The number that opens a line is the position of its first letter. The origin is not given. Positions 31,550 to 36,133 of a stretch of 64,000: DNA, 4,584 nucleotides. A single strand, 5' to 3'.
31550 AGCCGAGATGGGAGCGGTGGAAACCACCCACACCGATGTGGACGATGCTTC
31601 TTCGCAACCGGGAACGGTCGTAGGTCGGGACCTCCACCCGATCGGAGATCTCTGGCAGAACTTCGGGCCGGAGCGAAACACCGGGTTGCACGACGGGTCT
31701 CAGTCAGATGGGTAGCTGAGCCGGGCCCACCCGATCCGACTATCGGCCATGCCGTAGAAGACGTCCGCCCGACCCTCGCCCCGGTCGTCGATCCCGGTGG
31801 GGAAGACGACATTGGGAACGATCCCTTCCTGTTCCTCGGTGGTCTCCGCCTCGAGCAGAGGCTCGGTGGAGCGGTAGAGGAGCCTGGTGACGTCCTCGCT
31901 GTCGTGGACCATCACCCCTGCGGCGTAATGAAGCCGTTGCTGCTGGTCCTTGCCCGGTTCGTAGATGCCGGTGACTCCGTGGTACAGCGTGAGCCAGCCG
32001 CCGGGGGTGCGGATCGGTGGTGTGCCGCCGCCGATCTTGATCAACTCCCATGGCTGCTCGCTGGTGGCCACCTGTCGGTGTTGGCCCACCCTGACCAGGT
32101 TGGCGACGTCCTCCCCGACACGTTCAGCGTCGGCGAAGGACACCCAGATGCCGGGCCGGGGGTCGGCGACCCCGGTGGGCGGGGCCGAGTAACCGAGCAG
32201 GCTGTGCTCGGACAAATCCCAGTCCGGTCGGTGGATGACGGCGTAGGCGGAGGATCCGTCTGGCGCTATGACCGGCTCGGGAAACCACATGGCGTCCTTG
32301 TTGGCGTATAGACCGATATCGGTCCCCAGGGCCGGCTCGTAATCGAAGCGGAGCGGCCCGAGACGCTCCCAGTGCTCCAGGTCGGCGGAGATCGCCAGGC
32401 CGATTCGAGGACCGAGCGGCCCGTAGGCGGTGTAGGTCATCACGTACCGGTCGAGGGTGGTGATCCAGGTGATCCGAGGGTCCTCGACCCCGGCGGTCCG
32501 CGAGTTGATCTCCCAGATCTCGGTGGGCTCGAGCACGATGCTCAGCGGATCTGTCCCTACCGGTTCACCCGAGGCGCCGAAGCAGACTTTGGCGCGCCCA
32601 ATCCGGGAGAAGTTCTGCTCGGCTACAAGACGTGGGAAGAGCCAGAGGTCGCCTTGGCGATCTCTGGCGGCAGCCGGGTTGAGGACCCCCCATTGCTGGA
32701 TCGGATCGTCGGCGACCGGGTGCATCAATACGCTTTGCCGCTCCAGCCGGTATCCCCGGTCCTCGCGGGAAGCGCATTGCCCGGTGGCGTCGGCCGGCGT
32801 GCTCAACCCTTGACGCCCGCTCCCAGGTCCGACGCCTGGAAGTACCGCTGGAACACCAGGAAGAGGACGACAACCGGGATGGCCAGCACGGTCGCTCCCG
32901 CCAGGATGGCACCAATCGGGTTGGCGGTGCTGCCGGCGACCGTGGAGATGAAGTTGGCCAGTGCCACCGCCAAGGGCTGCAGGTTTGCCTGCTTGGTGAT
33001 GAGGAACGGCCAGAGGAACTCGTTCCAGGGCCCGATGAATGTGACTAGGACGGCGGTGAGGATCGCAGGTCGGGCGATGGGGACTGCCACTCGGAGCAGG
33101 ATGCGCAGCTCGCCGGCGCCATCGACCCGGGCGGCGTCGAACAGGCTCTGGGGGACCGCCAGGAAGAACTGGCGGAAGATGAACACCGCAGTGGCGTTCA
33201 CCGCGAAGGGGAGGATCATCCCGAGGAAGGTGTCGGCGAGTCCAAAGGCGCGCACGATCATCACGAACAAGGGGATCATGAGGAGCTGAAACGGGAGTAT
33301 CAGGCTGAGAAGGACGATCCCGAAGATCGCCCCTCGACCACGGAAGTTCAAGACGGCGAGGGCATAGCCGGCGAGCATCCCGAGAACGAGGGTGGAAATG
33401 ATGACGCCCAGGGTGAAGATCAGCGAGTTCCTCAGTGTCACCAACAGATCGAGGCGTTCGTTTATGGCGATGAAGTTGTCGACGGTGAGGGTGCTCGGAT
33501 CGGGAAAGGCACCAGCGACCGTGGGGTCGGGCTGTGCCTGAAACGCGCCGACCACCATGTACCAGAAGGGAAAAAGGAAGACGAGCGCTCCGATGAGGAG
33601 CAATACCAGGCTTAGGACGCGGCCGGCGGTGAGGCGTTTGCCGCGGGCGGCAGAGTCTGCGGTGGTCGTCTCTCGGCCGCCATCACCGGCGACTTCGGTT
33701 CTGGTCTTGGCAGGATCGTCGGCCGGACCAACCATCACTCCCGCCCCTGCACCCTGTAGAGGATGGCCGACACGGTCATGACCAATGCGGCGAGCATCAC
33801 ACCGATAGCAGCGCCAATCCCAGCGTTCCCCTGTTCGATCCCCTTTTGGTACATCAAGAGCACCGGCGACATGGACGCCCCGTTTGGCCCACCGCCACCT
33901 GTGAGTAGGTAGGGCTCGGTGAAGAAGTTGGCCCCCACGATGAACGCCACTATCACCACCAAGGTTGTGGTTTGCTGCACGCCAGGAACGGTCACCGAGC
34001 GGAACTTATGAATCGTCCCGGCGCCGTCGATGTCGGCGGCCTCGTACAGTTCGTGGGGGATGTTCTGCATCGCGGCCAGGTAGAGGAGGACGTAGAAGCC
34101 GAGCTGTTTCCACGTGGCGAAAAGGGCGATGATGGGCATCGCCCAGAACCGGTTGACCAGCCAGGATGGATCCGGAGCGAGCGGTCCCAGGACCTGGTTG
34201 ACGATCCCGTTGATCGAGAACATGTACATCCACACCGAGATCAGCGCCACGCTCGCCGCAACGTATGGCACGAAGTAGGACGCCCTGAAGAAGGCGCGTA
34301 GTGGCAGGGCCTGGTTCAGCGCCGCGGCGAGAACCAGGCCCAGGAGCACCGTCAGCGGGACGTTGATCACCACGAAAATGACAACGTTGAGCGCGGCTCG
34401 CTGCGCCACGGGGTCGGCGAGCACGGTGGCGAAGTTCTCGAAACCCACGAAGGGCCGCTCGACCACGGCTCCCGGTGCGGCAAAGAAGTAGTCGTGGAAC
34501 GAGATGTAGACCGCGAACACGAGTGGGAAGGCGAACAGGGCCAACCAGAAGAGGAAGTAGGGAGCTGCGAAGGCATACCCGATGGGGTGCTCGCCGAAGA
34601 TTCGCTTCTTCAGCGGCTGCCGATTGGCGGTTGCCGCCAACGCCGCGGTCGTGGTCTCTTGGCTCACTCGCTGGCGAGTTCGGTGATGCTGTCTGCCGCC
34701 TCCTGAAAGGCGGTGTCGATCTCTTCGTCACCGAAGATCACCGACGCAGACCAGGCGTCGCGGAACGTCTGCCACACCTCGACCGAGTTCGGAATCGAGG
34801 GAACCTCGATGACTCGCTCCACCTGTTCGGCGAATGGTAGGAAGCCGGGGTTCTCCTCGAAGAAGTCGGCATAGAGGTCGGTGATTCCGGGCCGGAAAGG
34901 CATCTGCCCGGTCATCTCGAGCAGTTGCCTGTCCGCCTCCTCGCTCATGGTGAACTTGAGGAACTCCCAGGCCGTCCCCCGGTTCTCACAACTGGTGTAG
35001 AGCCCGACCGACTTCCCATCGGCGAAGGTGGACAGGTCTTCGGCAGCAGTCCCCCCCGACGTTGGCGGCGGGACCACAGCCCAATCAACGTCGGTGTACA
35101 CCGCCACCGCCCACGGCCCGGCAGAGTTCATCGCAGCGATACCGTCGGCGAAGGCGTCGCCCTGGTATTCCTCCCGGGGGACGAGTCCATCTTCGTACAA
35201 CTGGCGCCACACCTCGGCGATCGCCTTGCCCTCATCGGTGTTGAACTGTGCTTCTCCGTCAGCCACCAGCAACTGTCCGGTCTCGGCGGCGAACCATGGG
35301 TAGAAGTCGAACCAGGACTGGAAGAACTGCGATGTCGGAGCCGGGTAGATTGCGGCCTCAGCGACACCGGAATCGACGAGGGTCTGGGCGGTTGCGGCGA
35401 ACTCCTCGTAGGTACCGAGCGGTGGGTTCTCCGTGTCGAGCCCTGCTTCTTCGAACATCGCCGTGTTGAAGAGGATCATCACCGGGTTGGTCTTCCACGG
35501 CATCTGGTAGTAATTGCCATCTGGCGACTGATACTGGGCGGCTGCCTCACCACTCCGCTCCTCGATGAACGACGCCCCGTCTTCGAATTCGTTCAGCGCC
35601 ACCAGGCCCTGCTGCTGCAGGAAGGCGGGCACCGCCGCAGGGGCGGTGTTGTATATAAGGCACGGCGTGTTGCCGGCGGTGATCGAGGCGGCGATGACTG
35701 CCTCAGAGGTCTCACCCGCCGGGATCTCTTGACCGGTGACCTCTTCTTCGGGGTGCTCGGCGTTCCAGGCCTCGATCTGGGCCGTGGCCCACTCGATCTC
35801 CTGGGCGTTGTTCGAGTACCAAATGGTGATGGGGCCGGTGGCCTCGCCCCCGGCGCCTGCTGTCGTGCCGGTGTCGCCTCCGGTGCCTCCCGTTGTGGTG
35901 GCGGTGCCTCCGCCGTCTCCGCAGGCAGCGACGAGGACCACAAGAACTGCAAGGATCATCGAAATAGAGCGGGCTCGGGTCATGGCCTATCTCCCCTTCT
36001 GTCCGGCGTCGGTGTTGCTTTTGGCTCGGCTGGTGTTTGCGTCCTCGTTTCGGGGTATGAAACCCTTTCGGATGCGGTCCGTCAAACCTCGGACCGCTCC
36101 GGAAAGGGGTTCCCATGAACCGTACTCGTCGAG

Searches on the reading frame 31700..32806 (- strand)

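Call 34: search_protein_families(library=pfam, proteins=[window:31700-32806:-], max_evalue=0.0001)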
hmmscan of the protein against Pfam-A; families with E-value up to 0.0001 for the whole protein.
window:31700-32806:- (368 aa): 1 family
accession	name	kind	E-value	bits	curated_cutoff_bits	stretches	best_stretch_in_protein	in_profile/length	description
PF04041.19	Glyco_hydro_130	-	1.6e-33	116.4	26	1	41-362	35-308/320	beta-1,4-mannooligosaccharide phosphorylase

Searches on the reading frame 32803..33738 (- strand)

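Call 34: search_protein_families(library=pfam, proteins=[window:32803-33738:-], max_evalue=0.0001)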
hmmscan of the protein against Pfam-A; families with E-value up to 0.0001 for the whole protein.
window:32803-33738:- (311 aa): 1 family
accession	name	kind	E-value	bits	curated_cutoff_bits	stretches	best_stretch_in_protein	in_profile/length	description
PF00528.27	BPD_transp_1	-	8.6e-17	61.9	26.4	1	118-301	3-179/184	Binding-protein-dependent transport system inner membrane component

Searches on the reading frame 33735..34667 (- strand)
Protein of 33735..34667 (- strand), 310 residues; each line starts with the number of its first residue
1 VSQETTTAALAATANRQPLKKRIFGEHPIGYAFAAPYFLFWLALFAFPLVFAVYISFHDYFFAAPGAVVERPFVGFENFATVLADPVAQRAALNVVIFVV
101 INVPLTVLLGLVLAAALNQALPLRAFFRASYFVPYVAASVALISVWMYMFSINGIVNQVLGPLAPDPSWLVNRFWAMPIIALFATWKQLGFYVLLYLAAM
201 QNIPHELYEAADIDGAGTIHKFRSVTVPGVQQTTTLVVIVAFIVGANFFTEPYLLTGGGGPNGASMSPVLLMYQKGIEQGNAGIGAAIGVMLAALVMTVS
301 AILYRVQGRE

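Call 34: search_protein_families(library=pfam, proteins=[window:33735-34667:-], max_evalue=0.0001)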
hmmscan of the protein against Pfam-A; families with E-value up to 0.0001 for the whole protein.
window:33735-34667:- (310 aa): 1 family
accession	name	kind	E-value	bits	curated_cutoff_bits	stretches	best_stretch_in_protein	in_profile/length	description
PF00528.27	BPD_transp_1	-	7.1e-12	45.9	26.4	1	107-306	2-177/184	Binding-protein-dependent transport system inner membrane component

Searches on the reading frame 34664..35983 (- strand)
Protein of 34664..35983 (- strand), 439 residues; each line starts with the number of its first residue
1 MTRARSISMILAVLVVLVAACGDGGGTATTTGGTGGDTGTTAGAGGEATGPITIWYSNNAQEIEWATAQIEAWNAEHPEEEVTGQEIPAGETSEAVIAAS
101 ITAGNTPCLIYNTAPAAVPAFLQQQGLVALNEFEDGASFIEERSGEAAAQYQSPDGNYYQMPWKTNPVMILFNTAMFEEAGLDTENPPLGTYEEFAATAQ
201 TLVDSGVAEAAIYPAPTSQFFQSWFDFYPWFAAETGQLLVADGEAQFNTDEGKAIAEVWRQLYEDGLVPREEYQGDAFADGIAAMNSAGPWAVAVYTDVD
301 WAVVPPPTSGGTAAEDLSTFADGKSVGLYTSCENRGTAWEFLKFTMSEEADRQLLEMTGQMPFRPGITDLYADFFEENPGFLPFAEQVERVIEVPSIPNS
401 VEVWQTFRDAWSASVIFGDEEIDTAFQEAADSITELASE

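Call 34: search_protein_families(library=pfam, proteins=[window:34664-35983:-], max_evalue=0.0001)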
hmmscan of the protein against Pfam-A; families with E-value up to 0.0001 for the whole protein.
window:34664-35983:- (439 aa): 1 family
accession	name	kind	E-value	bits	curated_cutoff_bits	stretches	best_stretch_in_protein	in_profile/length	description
PF13416.11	SBP_bac_8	-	4.4e-27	96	27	1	70-381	3-277/279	Bacterial extracellular solute-binding protein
